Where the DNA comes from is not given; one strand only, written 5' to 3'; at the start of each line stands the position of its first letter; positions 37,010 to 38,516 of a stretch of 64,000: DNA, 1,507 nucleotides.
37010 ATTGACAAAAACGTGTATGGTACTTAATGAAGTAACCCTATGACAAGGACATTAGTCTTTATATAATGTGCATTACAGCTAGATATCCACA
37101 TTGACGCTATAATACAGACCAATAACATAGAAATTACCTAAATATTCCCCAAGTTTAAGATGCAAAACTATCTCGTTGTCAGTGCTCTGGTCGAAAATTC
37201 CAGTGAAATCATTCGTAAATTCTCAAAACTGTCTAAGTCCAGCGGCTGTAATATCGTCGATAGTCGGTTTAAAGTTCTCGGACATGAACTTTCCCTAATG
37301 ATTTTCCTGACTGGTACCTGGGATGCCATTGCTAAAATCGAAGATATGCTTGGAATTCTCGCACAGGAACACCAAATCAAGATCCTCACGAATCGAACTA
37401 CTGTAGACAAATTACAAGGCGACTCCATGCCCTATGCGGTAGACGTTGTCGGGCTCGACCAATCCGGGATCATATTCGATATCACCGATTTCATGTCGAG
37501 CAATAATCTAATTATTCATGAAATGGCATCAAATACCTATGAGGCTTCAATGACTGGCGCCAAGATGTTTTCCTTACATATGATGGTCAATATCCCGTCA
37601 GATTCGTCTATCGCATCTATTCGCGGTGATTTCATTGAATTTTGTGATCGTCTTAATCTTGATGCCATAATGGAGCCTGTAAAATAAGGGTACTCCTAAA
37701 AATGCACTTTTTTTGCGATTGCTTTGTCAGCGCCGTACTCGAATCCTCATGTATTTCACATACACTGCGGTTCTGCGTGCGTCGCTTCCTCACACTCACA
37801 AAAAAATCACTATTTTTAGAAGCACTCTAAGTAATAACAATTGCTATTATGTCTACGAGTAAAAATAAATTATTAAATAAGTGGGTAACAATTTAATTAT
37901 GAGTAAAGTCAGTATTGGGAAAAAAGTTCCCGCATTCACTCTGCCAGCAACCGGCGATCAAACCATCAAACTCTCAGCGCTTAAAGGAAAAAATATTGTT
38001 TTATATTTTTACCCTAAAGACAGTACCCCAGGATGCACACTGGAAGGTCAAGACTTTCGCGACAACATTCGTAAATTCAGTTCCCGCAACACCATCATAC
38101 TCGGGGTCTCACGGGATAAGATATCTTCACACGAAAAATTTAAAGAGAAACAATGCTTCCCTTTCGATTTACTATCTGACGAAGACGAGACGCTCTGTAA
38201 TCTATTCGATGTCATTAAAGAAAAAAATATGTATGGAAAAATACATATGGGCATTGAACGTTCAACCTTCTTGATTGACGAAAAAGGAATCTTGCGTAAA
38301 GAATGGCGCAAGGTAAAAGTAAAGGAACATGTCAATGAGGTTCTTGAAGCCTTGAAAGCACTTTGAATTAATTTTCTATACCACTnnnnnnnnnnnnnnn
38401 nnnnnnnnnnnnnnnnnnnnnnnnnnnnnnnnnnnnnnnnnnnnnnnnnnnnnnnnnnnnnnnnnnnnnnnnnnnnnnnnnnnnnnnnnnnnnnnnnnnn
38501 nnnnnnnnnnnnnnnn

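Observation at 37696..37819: Three-copy ~124-bp interspersed repeat with short terminal inverted repeats, each inserted just after the stop codon of a + strand gene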

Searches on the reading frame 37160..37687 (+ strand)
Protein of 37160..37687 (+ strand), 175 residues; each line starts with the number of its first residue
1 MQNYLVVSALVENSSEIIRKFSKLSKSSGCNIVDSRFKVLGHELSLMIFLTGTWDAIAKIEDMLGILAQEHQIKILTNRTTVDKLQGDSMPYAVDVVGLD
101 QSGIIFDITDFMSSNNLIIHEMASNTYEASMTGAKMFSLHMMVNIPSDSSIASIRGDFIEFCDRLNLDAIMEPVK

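Call 15: find_encoding_contigs(protein=window:37160-37687:+, flank=2000, max_places=6)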
Protein window:37160-37687:+ (175 aa): 8 contigs read that carry it; 6 places shown.
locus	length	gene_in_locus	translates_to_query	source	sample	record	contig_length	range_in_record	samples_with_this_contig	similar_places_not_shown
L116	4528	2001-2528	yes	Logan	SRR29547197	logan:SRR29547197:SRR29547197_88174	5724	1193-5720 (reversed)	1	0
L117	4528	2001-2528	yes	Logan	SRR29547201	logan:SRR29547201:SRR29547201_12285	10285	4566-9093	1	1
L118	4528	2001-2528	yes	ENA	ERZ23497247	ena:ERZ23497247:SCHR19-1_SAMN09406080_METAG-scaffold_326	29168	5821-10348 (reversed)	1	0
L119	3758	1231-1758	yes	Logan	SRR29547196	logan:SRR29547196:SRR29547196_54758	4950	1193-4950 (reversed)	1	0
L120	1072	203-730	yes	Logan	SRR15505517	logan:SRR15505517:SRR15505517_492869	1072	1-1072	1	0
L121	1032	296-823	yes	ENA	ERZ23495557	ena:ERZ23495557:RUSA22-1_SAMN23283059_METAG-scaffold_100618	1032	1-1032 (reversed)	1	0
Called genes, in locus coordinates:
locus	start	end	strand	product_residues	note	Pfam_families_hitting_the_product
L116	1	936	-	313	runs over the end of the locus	?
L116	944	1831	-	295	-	PF00701:DHDPS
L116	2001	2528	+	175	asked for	PF13740:ACT_6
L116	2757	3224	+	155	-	PF08534:Redoxin, PF00578:AhpC-TSA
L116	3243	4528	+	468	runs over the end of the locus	PF13638:PIN_4, PF02562:PhoH, PF13245:AAA_19 (faint), PF13604:AAA_30 (faint)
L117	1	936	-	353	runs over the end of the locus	PF06804:BamC_C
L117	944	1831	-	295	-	PF00701:DHDPS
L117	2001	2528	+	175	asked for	PF13740:ACT_6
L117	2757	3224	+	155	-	PF08534:Redoxin, PF00578:AhpC-TSA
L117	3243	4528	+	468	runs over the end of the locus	PF13638:PIN_4, PF02562:PhoH, PF13245:AAA_19 (faint), PF13604:AAA_30 (faint)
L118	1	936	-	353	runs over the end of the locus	PF06804:BamC_C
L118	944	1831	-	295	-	PF00701:DHDPS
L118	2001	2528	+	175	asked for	PF13740:ACT_6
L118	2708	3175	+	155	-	PF08534:Redoxin, PF00578:AhpC-TSA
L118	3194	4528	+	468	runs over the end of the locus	PF13638:PIN_4, PF13604:AAA_30 (faint), PF02562:PhoH, PF13245:AAA_19 (faint)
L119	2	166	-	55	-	?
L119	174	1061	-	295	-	PF00701:DHDPS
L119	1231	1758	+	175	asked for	PF13740:ACT_6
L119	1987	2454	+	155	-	PF08534:Redoxin, PF00578:AhpC-TSA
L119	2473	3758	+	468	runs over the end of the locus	PF13638:PIN_4, PF02562:PhoH, PF13245:AAA_19 (faint), PF13604:AAA_30 (faint)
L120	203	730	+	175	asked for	PF13740:ACT_6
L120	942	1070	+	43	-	?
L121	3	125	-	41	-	?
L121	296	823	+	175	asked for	PF13740:ACT_6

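Call 64: search_protein_families(library=ncbifam, proteins=[window:37160-37687:+], max_evalue=0.00001)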
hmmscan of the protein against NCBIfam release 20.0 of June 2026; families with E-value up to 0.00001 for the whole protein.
window:37160-37687:+ (175 aa): 2 families
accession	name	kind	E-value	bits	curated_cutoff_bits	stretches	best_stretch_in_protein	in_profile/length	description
NF008612.0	PRK11589.1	equivalog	4.9e-25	88.1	267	1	2-171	6-175/189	glycine cleavage system transcriptional repressor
NF001220.0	PRK00194.1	equivalog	1.2e-07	32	74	0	93-168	5-75/90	ACT domain-containing protein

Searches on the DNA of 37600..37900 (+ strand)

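Call 29: search_rna_families(source=window, start=37600, end=37900, threshold=evalue, max_evalue=10)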
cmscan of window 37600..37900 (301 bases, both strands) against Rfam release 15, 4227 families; matches with E-value up to 10: 1.
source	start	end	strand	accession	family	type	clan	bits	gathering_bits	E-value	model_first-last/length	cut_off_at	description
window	37749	37789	+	RF02228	sX9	Gene; sRNA;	-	21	44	0.083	1-76/76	no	Xanthomonas sRNA sX9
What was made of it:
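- On Any Rfam RNA family: A permissive scan of copy B found only sX9, at 21 bits against a gathering score of 44 (call 29).
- The weak Rfam hit to sX9 (E=0.08, 21 bits against a gathering score of 44) is noise-level (call 29).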

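Call 66: search_dna_similar(query=window:37680-37835:+, collection=phages, mode=distant, max_evalue=0.01, max_rows=10)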
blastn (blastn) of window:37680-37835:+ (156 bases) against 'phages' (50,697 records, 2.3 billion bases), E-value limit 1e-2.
No match.

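Call 67: search_dna_similar(query=window:37680-37835:+, collection=ecoli_genomes, mode=distant, max_evalue=0.01, max_rows=10)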
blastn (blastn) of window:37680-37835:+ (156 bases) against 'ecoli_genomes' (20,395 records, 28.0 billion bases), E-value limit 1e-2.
No match.
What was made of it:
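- On ERIC: Copy B gave no blastn (word 11) match against 5,426 complete E. coli genomes at E<=0.01 (call 67).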

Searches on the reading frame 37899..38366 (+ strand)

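Call 64: search_protein_families(library=ncbifam, proteins=[window:37899-38366:+], max_evalue=0.00001)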
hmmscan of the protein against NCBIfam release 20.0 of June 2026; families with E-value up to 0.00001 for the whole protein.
window:37899-38366:+ (155 aa): 9 families
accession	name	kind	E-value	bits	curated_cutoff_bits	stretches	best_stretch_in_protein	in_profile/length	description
NF053650.1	PerredPrxQDein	equivalog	2.4e-43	147.7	260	1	10-153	1-143/148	thioredoxin-dependent peroxiredoxin PrxQ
NF006960.0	PRK09437.1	equivalog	3.7e-42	143.9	140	1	1-153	1-153/156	thioredoxin-dependent thiol peroxidase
NF009668.0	PRK13189.1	equivalog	2.7e-15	56.2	211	1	3-155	9-163/224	peroxiredoxin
NF009669.0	PRK13190.1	equivalog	2.5e-13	49.7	261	1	4-155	3-154/203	putative peroxiredoxin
NF010122.0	PRK13599.1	equivalog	1.5e-12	47.4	456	1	6-155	9-160/220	peroxiredoxin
NF040737.1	peroxi_PrxU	equivalog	1.7e-12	47.6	270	1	2-154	34-191/233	thioredoxin-dependent peroxiredoxin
TIGR03137.1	AhpC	equivalog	3.6e-11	43.1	272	1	21-154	22-154/187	alkyl hydroperoxide reductase subunit C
NF009670.0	PRK13191.1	equivalog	3.8e-10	39.7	374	1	6-155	9-160/215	putative peroxiredoxin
NF002854.0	PRK03147.1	subfamily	1.2e-08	35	170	1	3-153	35-173/176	thiol-disulfide oxidoreductase ResA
